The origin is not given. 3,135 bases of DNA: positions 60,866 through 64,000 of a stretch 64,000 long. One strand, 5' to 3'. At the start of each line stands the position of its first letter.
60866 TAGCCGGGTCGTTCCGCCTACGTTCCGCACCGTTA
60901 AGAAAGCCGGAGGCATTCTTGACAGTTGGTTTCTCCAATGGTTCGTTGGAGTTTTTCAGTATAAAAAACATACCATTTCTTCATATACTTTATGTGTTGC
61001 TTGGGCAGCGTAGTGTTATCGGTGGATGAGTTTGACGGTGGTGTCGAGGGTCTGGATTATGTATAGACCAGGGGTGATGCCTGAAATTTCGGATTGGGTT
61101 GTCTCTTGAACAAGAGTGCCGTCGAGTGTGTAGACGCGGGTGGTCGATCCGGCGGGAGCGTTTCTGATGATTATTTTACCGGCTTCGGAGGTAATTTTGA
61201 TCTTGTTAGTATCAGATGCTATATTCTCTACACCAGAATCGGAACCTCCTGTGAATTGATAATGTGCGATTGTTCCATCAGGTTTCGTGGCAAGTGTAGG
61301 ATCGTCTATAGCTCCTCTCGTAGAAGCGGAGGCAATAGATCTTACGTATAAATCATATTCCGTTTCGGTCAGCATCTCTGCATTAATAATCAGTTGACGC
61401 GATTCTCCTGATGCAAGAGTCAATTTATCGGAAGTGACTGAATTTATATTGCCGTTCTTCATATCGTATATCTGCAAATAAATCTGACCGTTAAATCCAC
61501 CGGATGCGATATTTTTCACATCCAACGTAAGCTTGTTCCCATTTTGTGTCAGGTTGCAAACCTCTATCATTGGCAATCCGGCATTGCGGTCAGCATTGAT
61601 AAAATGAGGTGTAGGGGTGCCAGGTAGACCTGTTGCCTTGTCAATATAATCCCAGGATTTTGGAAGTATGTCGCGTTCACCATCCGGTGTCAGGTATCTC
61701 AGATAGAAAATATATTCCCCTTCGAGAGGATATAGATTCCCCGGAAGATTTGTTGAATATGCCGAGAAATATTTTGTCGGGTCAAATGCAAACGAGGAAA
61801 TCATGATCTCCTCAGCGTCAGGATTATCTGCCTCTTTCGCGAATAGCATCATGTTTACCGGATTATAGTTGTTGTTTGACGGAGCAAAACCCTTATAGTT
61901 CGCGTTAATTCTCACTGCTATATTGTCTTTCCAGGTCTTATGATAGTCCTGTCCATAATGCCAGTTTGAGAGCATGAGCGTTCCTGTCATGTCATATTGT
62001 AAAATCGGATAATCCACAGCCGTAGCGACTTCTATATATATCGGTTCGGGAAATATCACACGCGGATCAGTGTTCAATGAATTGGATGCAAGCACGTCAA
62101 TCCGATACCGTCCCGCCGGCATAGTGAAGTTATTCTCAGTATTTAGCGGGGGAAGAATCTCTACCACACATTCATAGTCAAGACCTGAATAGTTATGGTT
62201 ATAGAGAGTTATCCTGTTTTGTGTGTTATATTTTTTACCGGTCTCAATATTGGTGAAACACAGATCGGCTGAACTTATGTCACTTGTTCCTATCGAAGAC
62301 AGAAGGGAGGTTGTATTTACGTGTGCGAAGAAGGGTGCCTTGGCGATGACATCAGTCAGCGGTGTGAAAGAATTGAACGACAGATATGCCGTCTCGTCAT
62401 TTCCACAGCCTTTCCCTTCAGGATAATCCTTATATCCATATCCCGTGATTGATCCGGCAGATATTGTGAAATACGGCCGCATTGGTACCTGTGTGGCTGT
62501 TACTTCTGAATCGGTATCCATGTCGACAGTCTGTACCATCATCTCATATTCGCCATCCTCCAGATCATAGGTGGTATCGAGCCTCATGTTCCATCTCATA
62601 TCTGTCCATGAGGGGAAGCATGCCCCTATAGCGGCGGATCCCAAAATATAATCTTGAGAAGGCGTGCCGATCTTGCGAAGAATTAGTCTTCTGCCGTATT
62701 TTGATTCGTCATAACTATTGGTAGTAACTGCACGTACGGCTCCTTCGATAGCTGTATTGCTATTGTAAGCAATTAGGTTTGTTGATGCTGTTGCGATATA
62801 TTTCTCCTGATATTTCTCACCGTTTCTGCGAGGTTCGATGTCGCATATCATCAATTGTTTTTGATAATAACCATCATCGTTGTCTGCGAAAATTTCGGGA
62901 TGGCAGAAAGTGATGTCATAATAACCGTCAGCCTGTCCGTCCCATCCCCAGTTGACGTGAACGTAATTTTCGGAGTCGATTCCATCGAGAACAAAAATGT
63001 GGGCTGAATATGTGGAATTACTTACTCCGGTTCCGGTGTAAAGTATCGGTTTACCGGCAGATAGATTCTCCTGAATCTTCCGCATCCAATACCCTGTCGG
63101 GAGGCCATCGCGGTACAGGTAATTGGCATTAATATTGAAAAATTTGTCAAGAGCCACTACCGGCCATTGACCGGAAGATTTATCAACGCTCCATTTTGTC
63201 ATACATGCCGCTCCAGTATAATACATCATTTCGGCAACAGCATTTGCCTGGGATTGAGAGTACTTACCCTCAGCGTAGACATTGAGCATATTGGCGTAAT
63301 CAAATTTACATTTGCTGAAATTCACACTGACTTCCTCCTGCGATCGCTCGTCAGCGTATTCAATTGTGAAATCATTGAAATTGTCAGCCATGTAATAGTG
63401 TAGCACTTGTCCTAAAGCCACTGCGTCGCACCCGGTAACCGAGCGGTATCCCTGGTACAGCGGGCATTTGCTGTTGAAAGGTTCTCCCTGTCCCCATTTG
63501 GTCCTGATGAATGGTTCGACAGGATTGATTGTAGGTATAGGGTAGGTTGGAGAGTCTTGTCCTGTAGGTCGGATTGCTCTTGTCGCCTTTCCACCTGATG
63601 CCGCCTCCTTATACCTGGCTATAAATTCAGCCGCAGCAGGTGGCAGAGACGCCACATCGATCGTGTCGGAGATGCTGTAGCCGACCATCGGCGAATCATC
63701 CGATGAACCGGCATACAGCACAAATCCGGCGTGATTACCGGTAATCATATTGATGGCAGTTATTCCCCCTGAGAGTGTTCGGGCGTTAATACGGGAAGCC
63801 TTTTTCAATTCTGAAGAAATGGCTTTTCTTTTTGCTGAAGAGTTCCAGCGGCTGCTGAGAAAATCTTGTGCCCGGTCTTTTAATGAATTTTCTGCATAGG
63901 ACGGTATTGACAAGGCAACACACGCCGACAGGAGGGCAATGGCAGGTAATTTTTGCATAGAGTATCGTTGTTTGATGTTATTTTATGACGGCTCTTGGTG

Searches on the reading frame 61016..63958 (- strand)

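Call 83: search_protein_families(library=pfam, proteins=[window:61016-63958:-], max_evalue=0.0001)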
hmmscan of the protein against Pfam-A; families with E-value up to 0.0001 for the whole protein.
window:61016-63958:- (980 aa): 3 families
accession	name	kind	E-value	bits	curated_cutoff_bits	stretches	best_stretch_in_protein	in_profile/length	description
PF01640.23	Peptidase_C10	-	2.8e-48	165.2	26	1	155-347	1-194/194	Peptidase C10 family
PF13529.12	Peptidase_C39_2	-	1.1e-05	26.5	24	1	222-336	22-140/143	Peptidase_C39 like family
PF13734.11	Inhibitor_I69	-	5.1e-05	24.1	25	0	27-119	10-97/98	Spi protease inhibitor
